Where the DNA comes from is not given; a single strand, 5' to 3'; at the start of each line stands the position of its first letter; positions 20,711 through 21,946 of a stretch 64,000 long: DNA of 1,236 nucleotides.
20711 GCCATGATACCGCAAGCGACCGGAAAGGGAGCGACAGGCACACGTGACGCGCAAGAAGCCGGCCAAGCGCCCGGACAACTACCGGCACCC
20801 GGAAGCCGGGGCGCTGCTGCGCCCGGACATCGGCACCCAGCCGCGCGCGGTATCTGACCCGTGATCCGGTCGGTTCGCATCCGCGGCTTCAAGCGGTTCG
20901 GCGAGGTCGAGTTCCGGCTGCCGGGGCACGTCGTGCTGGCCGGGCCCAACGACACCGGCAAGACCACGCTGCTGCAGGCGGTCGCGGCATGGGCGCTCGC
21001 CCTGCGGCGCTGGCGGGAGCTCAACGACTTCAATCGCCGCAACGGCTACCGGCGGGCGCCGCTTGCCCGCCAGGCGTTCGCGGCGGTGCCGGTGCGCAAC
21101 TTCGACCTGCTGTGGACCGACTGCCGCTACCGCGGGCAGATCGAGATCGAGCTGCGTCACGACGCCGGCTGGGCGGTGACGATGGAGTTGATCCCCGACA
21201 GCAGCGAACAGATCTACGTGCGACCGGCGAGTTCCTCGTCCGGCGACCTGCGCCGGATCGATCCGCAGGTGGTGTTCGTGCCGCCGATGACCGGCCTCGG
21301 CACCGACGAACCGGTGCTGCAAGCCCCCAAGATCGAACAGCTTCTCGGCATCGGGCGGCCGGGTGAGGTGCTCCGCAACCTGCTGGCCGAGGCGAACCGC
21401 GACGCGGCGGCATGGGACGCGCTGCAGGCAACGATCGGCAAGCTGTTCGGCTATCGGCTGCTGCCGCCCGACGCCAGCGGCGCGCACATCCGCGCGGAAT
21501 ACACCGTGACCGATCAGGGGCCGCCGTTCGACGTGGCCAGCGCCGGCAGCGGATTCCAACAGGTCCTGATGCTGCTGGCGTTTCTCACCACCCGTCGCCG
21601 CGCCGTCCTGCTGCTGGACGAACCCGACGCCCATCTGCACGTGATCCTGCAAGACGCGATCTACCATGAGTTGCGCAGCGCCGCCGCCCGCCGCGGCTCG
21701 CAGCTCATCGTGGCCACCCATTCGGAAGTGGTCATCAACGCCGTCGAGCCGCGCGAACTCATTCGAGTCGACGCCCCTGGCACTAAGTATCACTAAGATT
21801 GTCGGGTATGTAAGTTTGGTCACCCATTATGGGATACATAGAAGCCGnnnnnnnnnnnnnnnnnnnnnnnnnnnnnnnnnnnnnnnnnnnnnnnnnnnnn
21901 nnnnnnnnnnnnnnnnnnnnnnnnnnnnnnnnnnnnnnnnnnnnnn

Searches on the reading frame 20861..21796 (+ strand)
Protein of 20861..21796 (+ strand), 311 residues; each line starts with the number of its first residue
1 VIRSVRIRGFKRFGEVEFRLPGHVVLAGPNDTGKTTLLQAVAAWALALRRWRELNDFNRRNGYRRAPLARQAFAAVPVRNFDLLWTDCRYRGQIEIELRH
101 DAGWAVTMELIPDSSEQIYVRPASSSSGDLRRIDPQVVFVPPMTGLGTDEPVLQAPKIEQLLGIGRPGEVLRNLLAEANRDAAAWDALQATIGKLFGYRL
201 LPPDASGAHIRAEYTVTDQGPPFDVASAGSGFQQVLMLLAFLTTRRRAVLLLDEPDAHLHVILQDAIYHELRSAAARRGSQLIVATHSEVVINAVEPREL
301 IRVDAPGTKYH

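Call 3: search_protein_families(library=pfam, proteins=[window:20861-21796:+], max_evalue=1)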
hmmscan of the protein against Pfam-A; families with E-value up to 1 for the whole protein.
window:20861-21796:+ (311 aa): 15 families
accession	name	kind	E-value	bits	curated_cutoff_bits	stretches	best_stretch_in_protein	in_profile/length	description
PF13304.12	AAA_21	-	9.6e-22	78.8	27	2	211-292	221-303/304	AAA domain, putative AbiEii toxin, Type IV TA system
PF13175.12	AAA_15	-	8.9e-16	58.9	32.1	2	219-292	292-374/374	AAA ATPase domain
PF02463.25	SMC_N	-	1.3e-08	35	40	2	1-54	1-56/220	RecF/RecN/SMC N terminal domain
PF13476.12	AAA_23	-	1.1e-05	26.7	27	1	4-46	1-43/201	AAA domain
PF13401.12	AAA_22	-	0.00045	21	27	1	22-47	6-31/130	AAA domain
PF00005.33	ABC_tran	-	0.00065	20.8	25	1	23-42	13-32/137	ABC transporter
PF13191.12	AAA_16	-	0.0014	19.6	32.6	1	20-43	23-46/167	AAA ATPase domain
PF13555.12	AAA_29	-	0.0017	18.5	27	1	10-43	12-44/61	P-loop containing region of AAA domain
PF00004.35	AAA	-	0.003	18.4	21.2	1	24-43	1-20/131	ATPase family associated with various cellular activities (AAA)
PF12128.14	DUF3584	-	0.0041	15.1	31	1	12-40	8-36/1191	Protein of unknown function (DUF3584)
PF13514.12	AAA_27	-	0.022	14.8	22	1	21-45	26-50/206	AAA domain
PF13481.12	AAA_25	-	0.048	13.7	27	1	24-51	36-63/195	AAA domain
PF11398.14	DUF2813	-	0.056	13.3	21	0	3-60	4-58/372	Protein of unknown function (DUF2813)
PF20720.3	nSTAND3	-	0.12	12.5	27.2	1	22-52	18-49/155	Novel STAND NTPase 3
PF25199.1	nSTAND_NTPase5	-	0.16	12.2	34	1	22-51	42-71/145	Novel STAND NTPase 5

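Call 4: search_protein_families(library=padloc, proteins=[window:20861-21796:+], max_evalue=1)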
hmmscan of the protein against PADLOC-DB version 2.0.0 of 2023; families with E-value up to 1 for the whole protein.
window:20861-21796:+ (311 aa): 150 families (the best 25 are shown)
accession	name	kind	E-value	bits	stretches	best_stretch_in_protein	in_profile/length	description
PDLC03878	NsnB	-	3.4e-23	81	2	185-295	172-284/345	-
PDLC02980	AriA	-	1.2e-22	79.2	2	211-293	221-304/304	-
PDLC04135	mad3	-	2.9e-19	67.9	2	169-302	206-336/374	mads_3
PDLC02979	AriA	-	2.2e-18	65.2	2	221-292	293-373/373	-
PDLC00067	GajA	-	3.7e-15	53.4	2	2-47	5-50/604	AAA ATPase domain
PDLC00096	GajA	-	3.9e-15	53.6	2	235-304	277-349/630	AAA ATPase domain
PDLC00269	PtuA1|PtuA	-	4.8e-15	53.8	2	246-309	296-357/446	AAA ATPase domain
PDLC00278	PtuA1|PtuA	-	4.8e-15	53.8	2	247-303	288-342/436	AAA ATPase domain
PDLC00070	GajA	-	5.3e-15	53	2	245-302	289-347/596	AAA ATPase domain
PDLC00271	PtuA1|PtuA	-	9.1e-15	53.1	2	247-303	279-333/421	AAA ATPase domain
PDLC04182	HEC-01A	-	1.6e-13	48.5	2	229-300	287-359/406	-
PDLC02336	AbiLi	-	3.3e-13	47.9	2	1-121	1-110/340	AbiLi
PDLC02981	AriAB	-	4.8e-13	46.7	2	239-295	321-381/694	-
PDLC00075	GajA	-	6.4e-13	46.1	2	231-304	252-322/536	AAA ATPase domain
PDLC04175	HEC-01A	-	1.3e-12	45.5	2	201-305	222-325/363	-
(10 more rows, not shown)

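Call 6: search_protein_families(library=ncbifam, proteins=[window:20861-21796:+], max_evalue=1)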
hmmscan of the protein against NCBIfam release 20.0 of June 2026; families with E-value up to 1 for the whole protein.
window:20861-21796:+ (311 aa): 94 families (the best 25 are shown)
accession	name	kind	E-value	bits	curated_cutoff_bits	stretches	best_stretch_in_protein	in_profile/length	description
NF047739.1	antiphage_MADS3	equivalog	1.3e-13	50.9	420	2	235-302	326-389/427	methylation-associated defense system AAA family ATPase MAD3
NF041760.1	PtuA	equivalog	1.1e-09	37.7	500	2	249-299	379-427/524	retron Ec78 anti-phage system effector ATPase PtuA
TIGR01189.1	ccmA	equivalog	3.4e-08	33.4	131.6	2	227-293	129-191/198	heme ABC exporter ATP-binding protein CcmA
NF053840.1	MnTportMntADein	equivalog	4.8e-07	29.6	400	1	228-288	133-192/240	manganese ABC transporter ATP-binding protein MntA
NF040873.1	AztA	equivalog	6.3e-07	29.1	220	2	230-295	121-185/191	zinc ABC transporter ATP-binding protein AztA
TIGR02857.1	CydD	equivalog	8e-07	28.4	435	1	238-295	468-523/529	thiol reductant ABC exporter subunit CydD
NF000355.4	ribo_prot_ABC_F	equivalog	1.7e-06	27.2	380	2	230-292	119-177/499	ribosomal protection-like ABC-F family protein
NF010068.0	PRK13548.1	equivalog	3.6e-06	26.3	261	2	235-287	151-201/261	heme ABC transporter ATP-binding protein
TIGR03375.1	type_I_sec_LssB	subfamily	2.4e-05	22.8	693.1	1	230-296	605-669/696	type I secretion system permease/ATPase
TIGR03873.1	F420-0_ABC_ATP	hypoth_equivalog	3e-05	23.4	372.4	1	239-287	148-195/256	putative F420-0 ABC transporter ATP-binding protein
NF002981.0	PRK03695.1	equivalog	3.7e-05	23.2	281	1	248-287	157-195/253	vitamin B12 ABC transporter ATP-binding protein BtuD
TIGR00611.2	recf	equivalog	4.9e-05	22.7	172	1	2-43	1-43/339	DNA replication/repair protein RecF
NF010061.0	PRK13538.1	equivalog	6.2e-05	22.6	195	1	233-300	138-204/211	cytochrome c biogenesis heme-transporting ATPase CcmA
TIGR02868.1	CydC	equivalog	9e-05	21.3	329.05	1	236-288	479-529/530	thiol reductant ABC exporter subunit CydC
TIGR03771.1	anch_rpt_ABC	equivalog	0.00011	22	268.8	2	230-290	115-174/223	anchored repeat-type ABC transporter ATP-binding subunit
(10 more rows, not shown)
